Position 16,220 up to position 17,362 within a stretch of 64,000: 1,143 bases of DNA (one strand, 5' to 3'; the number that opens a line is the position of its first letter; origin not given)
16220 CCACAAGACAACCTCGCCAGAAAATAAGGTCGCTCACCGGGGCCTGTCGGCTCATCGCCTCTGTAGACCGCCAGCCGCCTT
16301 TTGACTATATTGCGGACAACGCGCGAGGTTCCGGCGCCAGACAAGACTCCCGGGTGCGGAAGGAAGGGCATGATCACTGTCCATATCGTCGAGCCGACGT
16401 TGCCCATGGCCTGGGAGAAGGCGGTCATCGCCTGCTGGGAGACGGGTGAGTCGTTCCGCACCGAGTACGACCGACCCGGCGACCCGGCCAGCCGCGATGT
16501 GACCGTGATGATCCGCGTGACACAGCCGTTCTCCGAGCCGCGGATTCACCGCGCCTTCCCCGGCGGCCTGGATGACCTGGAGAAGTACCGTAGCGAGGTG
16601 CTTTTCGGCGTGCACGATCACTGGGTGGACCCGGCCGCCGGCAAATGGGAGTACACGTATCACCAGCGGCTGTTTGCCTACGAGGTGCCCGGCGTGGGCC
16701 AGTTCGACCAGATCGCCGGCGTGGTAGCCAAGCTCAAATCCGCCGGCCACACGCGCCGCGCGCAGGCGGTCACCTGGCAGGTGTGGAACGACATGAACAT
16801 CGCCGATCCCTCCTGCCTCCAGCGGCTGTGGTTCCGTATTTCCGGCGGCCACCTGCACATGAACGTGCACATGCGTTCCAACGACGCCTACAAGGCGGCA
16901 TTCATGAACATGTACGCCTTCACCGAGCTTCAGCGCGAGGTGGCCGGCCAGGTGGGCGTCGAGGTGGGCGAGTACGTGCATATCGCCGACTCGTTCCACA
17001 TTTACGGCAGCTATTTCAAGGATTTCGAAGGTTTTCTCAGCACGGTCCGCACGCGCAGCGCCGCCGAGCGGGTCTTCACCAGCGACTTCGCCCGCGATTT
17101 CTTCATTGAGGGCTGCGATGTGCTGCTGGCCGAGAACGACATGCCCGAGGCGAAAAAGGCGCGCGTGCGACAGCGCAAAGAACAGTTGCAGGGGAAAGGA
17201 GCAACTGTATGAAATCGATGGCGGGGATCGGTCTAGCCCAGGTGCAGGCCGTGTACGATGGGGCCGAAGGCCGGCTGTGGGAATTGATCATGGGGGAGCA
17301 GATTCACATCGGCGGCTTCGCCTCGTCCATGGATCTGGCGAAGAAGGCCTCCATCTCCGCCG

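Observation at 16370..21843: Tightly coupled six-gene operon: a ThyA-family enzyme, a SAM methyltransferase, HgdA-like and HgdB-like radical Fe-S subunits, an ATP-dependent activase and a HAD phosphatase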

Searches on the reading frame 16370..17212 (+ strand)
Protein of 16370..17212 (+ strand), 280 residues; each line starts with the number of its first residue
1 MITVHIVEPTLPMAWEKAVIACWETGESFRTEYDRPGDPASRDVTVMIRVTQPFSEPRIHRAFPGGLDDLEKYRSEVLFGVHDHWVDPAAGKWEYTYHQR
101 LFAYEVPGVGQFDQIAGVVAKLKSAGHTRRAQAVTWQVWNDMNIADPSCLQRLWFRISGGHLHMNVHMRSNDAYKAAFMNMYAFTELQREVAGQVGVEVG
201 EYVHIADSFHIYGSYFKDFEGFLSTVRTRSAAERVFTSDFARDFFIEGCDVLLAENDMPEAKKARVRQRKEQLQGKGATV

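Call 3: search_protein_families(library=pfam, proteins=[window:16370-17212:+], max_evalue=0.01)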
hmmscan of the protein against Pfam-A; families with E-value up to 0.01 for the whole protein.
window:16370-17212:+ (280 aa): 1 family
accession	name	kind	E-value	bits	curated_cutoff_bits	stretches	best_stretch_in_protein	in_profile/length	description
PF00303.24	Thymidylat_synt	-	5.8e-17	62.1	24.3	1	81-224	79-223/266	Thymidylate synthase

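Call 4: search_protein_families(library=ncbifam, proteins=[window:16370-17212:+], max_evalue=0.01)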
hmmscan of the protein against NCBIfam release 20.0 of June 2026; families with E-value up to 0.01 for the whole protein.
window:16370-17212:+ (280 aa): 6 families
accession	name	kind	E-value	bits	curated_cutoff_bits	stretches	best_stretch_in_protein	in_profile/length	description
TIGR03283.1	thy_syn_methano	equivalog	3.9e-37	127.7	174.55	1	8-216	5-198/201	thymidylate synthase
NF002497.0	PRK01827.1-3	equivalog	2.4e-16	59.8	327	1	79-224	77-221/264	thymidylate synthase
NF002495.0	PRK01827.1-1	equivalog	6e-14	52.2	327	1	109-245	113-254/279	thymidylate synthase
NF002496.0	PRK01827.1-2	equivalog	1.8e-13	50.2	325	1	103-264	154-314/318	thymidylate synthase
TIGR03284.1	thym_sym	equivalog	3.8e-13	49.3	108.35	1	92-264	121-292/296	thymidylate synthase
NF002499.0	PRK01827.1-5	equivalog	1.2e-12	47.6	405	1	73-218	71-215/264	thymidylate synthase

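Call 5: find_homologous_proteins(query=window:16370-17212:+)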
Query window:16370-17212:+ (280 aa): 6074 proteins with E <= 0.001 among 8000 candidates; the best 120 are listed.
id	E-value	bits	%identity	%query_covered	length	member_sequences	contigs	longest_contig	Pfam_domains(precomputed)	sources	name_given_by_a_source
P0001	2.0e-183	626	97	100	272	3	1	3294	PF00303.25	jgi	jgi:thymidylate synthase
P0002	6.4e-176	602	92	99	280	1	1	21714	PF00303.25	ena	-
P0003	7.6e-163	559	85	98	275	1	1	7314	PF00303.25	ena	-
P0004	4.9e-159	546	83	99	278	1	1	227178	PF00303.25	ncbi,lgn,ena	-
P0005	1.1e-150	519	78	98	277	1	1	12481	PF00303.25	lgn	-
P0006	2.3e-150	518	78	98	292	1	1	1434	PF00303.25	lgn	-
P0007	2.5e-150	518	77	98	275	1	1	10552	PF00303.25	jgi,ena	-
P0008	5.5e-150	517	77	98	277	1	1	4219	PF00303.25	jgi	-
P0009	6.4e-150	516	78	99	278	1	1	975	PF00303.25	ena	-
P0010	7.3e-150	516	77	98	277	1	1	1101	PF00303.25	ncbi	-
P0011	8.3e-150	516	77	98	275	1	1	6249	PF00303.25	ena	-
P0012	1.1e-149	516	77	98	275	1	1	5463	PF00303.25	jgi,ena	-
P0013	1.6e-149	515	77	99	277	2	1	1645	PF00303.25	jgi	-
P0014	2.0e-149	515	77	98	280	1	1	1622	PF00303.25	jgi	jgi:thymidylate synthase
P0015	2.9e-149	514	77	98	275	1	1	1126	PF00303.25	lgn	-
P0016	4.5e-149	514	78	98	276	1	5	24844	PF00303.25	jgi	-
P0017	7.0e-149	513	77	98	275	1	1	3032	PF00303.25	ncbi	-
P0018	8.6e-149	513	77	98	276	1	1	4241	PF00303.25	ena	-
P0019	1.2e-148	512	75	98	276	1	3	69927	PF00303.25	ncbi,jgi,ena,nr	ncbi:MAG TPA: thymidylate synthase [Phycisphaerae bacterium]|nr:thymidylate synthase [Phycisphaerae 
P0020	1.3e-148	512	78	99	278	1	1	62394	PF00303.25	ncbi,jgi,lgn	ncbi:MAG: thymidylate synthase [Phycisphaerae bacterium]|jgi:thymidylate synthase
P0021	1.5e-148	512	77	98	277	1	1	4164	PF00303.25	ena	-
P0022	1.7e-148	512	77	98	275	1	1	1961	PF00303.25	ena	-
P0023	2.1e-148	511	77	98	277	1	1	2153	PF00303.25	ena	-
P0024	2.7e-148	511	76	99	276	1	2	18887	PF00303.25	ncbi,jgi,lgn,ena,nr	ncbi:MAG: hypothetical protein GXY38_13710 [Planctomycetes bacterium]|jgi:thymidylate synthase|nr:hy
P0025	2.9e-148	511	76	98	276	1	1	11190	PF00303.25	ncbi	-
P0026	4.6e-148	510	77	98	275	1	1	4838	PF00303.25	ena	-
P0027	5.6e-148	510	76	98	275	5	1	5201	PF00303.25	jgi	-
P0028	6.6e-148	510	76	99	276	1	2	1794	PF00303.25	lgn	-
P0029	1.2e-147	509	77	98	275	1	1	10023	PF00303.25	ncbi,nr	ncbi:MAG TPA: thymidylate synthase [Phycisphaerae bacterium]|nr:thymidylate synthase [Phycisphaerae 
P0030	1.5e-147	509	77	98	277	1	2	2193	PF00303.25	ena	-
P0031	1.5e-147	509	77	98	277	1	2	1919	PF00303.25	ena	-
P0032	2.0e-147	508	77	98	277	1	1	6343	PF00303.25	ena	-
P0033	2.5e-147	508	75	99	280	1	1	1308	PF00303.25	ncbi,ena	-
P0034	2.6e-147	508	77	98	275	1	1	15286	PF00303.25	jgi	-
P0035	2.9e-147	508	75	99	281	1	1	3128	PF00303.25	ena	-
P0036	3.3e-147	507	76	98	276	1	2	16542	PF00303.25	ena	-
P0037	3.6e-147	507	76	99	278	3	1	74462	PF00303.25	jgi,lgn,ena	-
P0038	4.0e-147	507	76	99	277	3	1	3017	PF00303.25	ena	-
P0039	4.9e-147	507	76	98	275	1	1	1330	PF00303.25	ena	-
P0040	5.8e-147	507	75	98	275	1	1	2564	PF00303.25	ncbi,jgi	ncbi:MAG: thymidylate synthase [Planctomycetota bacterium]|jgi:thymidylate synthase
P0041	7.0e-147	506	76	98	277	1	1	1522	PF00303.25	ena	-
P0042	7.1e-147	506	76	98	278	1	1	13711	PF00303.25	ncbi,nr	ncbi:MAG: hypothetical protein J7L99_04105 [Planctomycetes bacterium]|nr:hypothetical protein [Planc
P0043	7.3e-147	506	76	98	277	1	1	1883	PF00303.25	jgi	-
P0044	1.0e-146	506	76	98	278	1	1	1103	PF00303.25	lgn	-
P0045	1.1e-146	506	77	98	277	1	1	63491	PF00303.25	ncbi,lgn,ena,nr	ncbi:MAG TPA: hypothetical protein DCX07_15490 [Phycisphaerales bacterium]|nr:hypothetical protein [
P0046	1.3e-146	506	75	98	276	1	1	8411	PF00303.25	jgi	jgi:thymidylate synthase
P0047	1.4e-146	505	76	98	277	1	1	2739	PF00303.25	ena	-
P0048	1.7e-146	505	76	98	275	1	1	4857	PF00303.25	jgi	jgi:thymidylate synthase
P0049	2.3e-146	505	76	98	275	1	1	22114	PF00303.25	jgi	-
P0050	2.8e-146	504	76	98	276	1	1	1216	PF00303.25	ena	-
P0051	3.5e-146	504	76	98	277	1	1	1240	PF00303.25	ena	-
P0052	3.8e-146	504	75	98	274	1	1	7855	PF00303.25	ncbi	-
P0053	4.1e-146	504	75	98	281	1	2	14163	PF00303.25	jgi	-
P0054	6.0e-146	503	74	98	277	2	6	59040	PF00303.25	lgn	-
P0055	6.2e-146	503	76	98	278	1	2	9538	PF00303.25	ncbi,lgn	-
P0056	7.4e-146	503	76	98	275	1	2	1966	PF00303.25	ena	-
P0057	8.5e-146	503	76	98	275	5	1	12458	PF00303.25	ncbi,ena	-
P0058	1.0e-145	503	75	98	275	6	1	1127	PF00303.25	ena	-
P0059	1.2e-145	502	74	99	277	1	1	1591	PF00303.25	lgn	-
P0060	1.6e-145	502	75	99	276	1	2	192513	PF00303.25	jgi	jgi:thymidylate synthase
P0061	1.7e-145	502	76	98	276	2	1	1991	PF00303.25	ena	-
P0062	1.8e-145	502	75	98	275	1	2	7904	PF00303.25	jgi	jgi:thymidylate synthase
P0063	2.0e-145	502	75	100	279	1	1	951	PF00303.25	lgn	-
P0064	2.0e-145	502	75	99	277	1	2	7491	PF00303.25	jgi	jgi:thymidylate synthase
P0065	2.1e-145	502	76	98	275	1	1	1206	PF00303.25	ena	-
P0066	2.2e-145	502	74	99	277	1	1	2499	PF00303.25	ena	-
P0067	2.3e-145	501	75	100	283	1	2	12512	PF00303.25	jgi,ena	-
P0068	2.4e-145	501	74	99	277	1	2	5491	PF00303.25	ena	-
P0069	2.6e-145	501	74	100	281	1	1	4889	PF00303.25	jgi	-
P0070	2.6e-145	501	75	98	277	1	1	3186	PF00303.25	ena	-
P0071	3.0e-145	501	75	98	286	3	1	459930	PF00303.25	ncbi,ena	-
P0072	3.0e-145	501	75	98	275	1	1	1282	PF00303.25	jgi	jgi:thymidylate synthase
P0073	3.4e-145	501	74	98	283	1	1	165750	PF00303.25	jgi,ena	-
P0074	3.7e-145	501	75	100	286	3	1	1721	PF00303.25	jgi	-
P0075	3.7e-145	501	74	98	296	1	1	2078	PF00303.25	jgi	jgi:thymidylate synthase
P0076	5.1e-145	500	75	98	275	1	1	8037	PF00303.25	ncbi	-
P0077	5.4e-145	500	75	98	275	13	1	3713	PF00303.25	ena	-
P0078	5.4e-145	500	76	98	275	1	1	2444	PF00303.25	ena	-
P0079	5.5e-145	500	75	98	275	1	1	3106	PF00303.25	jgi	jgi:thymidylate synthase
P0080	5.8e-145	500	75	98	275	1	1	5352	PF00303.25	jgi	jgi:thymidylate synthase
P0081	6.2e-145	500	75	98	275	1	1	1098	PF00303.25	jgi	jgi:thymidylate synthase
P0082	6.5e-145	500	74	99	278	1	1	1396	PF00303.25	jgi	-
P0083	7.0e-145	500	76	98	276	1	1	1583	PF00303.25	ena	-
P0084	8.1e-145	500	75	98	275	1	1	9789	PF00303.25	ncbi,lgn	-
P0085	8.2e-145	500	74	99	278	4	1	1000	PF00303.25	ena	-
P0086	8.2e-145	500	73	99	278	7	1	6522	PF00303.25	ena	-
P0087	9.0e-145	499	74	98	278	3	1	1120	PF00303.25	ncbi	-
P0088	9.6e-145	499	75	98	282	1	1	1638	PF00303.25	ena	-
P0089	1.0e-144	499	74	98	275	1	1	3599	PF00303.25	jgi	-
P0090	1.1e-144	499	75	98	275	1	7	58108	PF00303.25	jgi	-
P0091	1.1e-144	499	74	98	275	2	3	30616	PF00303.25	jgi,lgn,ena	-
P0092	1.2e-144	499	74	99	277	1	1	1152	PF00303.25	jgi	jgi:thymidylate synthase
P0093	1.2e-144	499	74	98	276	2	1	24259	PF00303.25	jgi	-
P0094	1.2e-144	499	75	98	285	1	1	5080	PF00303.25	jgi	jgi:thymidylate synthase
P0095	1.3e-144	499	75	98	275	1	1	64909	PF00303.25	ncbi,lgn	-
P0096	1.4e-144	499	74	99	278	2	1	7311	PF00303.25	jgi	-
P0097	1.6e-144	499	74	98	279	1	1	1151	PF00303.25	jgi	jgi:thymidylate synthase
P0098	1.9e-144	498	75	98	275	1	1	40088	PF00303.25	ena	-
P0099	1.9e-144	498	75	98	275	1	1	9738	PF00303.25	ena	-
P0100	2.7e-144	498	76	98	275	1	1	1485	PF00303.25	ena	-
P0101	2.8e-144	498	74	98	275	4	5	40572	PF00303.25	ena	-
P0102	3.1e-144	498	74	98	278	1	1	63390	PF00303.25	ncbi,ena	-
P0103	3.3e-144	498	74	98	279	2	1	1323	PF00303.25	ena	-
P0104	3.6e-144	498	74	98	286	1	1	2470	PF00303.25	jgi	jgi:thymidylate synthase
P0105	4.3e-144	497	75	98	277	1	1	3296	PF00303.25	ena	-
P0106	4.3e-144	497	74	98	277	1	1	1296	PF00303.25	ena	-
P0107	4.9e-144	497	75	98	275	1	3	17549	PF00303.25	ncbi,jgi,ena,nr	ncbi:MAG TPA: thymidylate synthase [Phycisphaerae bacterium]|nr:thymidylate synthase [Phycisphaerae 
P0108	5.1e-144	497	75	98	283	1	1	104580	PF00303.25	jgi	jgi:thymidylate synthase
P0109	5.2e-144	497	74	99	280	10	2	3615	PF00303.25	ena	-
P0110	5.5e-144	497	75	98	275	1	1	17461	PF00303.25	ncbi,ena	-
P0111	5.5e-144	497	75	98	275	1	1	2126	PF00303.25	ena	-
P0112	5.5e-144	497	75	98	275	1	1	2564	PF00303.25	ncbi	ncbi:MAG: thymidylate synthase [Phycisphaerae bacterium]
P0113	8.3e-144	496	74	98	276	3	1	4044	PF00303.25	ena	-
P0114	9.4e-144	496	75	98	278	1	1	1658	PF00303.25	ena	-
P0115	9.5e-144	496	75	98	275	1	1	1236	PF00303.25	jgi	-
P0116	1.1e-143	496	74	99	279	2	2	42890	PF00303.25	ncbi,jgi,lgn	-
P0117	1.2e-143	496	74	98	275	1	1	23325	PF00303.25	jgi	-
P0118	1.2e-143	496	74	99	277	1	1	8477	PF00303.25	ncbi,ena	-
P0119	1.4e-143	496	73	98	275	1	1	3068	PF00303.25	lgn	-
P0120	1.5e-143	496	72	99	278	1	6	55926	PF00303.25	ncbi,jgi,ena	-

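Call 7: find_encoding_contigs(protein=P0004, flank=10000, max_places=2)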
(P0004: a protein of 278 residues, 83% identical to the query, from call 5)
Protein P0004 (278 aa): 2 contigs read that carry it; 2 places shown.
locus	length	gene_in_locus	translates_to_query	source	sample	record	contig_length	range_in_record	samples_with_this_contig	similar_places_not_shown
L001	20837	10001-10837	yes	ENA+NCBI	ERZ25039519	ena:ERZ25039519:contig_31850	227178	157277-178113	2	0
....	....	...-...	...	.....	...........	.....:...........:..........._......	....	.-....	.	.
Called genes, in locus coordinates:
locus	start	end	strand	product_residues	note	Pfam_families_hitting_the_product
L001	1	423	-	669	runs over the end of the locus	PF00248:Aldo_ket_red, PF13183:Fer4_8 (weak), PF13187:Fer4_9, PF13237:Fer4_10 (faint), PF13534:Fer4_17 (weak)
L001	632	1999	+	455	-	-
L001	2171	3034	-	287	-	PF18912:DZR_2 (weak)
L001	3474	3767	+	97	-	PF00270:DEAD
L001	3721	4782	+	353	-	PF00270:DEAD, PF00271:Helicase_C, PF06862:Utp25_C (weak)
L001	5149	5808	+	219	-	PF09754:PAC2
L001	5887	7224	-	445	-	PF04892:VanZ-LLP1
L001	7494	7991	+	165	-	-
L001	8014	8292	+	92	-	-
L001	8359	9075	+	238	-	PF01555:N6_N4_Mtase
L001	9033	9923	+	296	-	PF01555:N6_N4_Mtase (faint)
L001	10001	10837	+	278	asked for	PF00303:Thymidylat_synt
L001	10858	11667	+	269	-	PF01209:Ubie_methyltran, PF13489:Methyltransf_23, PF13847:Methyltransf_31 (weak), PF08241:Methyltransf_11, PF13649:Methyltransf_25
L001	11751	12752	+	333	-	PF06050:HGD-D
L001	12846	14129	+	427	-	PF06050:HGD-D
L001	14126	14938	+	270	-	PF01869:BcrAD_BadFG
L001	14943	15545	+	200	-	PF00702:Hydrolase, PF13419:HAD_2, PF13242:Hydrolase_like (faint)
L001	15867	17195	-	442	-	PF07602:DUF1565 (faint), PF22842:Pel9A-like_beta_helix, PF13229:Beta_helix, PF05048:NosD (faint), PF13229:Beta_helix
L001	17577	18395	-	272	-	PF12228:DUF3604 (weak)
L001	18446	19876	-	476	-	-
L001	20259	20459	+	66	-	-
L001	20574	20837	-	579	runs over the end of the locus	PF13715:CarbopepD_reg_2 (faint), PF17210:SdrD_B (faint), PF02369:Big_1 (faint), PF13620:CarboxypepD_reg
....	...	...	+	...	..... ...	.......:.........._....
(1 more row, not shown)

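Call 8: find_encoding_contigs(protein=P0071, flank=10000, max_places=2)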
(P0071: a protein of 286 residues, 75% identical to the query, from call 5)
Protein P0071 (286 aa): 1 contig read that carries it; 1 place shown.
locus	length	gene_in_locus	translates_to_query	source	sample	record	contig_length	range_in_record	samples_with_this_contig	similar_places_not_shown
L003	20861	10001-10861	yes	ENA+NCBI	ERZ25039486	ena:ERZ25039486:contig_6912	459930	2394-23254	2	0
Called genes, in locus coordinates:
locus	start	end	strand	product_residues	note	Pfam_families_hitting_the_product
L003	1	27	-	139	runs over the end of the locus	-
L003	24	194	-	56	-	-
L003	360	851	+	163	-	-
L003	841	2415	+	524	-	PF02056:Glyco_hydro_4, PF11975:Glyco_hydro_4C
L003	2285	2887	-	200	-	-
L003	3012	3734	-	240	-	-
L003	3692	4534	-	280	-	-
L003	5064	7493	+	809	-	PF00708:Acylphosphatase, PF07503:zf-HYPF, PF01300:Sua5_yciO_yrdC, PF17788:HypF_C, PF22521:HypF_C_2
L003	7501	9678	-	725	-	PF00089:Trypsin, PF13365:Trypsin_2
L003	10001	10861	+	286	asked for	PF00303:Thymidylat_synt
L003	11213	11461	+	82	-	PF15919:HicB_lk_antitox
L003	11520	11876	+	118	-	PF16499:Melibiase_2 (weak)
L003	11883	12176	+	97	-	-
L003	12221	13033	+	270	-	PF16499:Melibiase_2 (weak), PF17801:Melibiase_C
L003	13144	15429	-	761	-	PF00664:ABC_membrane, PF00005:ABC_tran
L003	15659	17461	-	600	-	PF00664:ABC_membrane, PF00005:ABC_tran, PF02463:SMC_N (faint)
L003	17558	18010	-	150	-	PF01077:NIR_SIR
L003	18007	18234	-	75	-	PF03460:NIR_SIR_ferr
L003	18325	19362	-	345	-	PF01964:ThiC_Rad_SAM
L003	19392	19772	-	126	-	PF01964:ThiC_Rad_SAM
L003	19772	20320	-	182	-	PF13527:Acetyltransf_9, PF00583:Acetyltransf_1 (faint)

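Call 9: find_encoding_contigs(protein=P0060, flank=10000, max_places=2)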
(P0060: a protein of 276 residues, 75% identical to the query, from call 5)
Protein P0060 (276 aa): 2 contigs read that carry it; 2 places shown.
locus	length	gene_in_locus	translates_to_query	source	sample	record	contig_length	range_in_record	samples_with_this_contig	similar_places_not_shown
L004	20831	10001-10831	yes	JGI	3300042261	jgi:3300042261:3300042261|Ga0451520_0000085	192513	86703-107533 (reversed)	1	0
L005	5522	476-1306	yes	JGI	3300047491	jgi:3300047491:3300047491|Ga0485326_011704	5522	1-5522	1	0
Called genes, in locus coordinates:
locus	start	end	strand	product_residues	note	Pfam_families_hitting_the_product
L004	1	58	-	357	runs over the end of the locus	PF02653:BPD_transp_2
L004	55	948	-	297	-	PF02653:BPD_transp_2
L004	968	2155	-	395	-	PF13433:Peripla_BP_5, PF13458:Peripla_BP_6, PF01094:ANF_receptor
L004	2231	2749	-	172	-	PF13291:ACT_4 (weak), PF01842:ACT (faint), PF19571:ACT_8, PF22629:ACT_AHAS_ss (faint)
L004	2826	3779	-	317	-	PF00248:Aldo_ket_red (faint)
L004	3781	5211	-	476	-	PF07992:Pyr_redox_2 (faint), PF12831:FAD_oxidored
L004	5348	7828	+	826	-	PF17210:SdrD_B (faint), PF01483:P_proprotein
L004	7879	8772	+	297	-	-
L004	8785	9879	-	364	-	PF07607:DUF1570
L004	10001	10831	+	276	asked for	PF00303:Thymidylat_synt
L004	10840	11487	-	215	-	PF00059:Lectin_C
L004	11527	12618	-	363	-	PF00512:HisKA, PF02518:HATPase_c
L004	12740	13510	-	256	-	-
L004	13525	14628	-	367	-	PF00149:Metallophos, PF12850:Metallophos_2 (faint)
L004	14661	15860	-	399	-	PF00990:GGDEF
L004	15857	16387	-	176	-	-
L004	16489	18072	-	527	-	PF01578:Cytochrom_C_asm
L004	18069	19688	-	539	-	-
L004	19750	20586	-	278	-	PF00691:OmpA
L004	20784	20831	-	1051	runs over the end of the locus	PF22907:Ams1-like_1st (weak), PF03065:Glyco_hydro_57 (weak), PF01074:Glyco_hydro_38N, PF09261:Alpha-mann_mid, PF07748:Glyco_hydro_38C, PF17677:Glyco_hydro38C2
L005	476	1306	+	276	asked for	PF00303:Thymidylat_synt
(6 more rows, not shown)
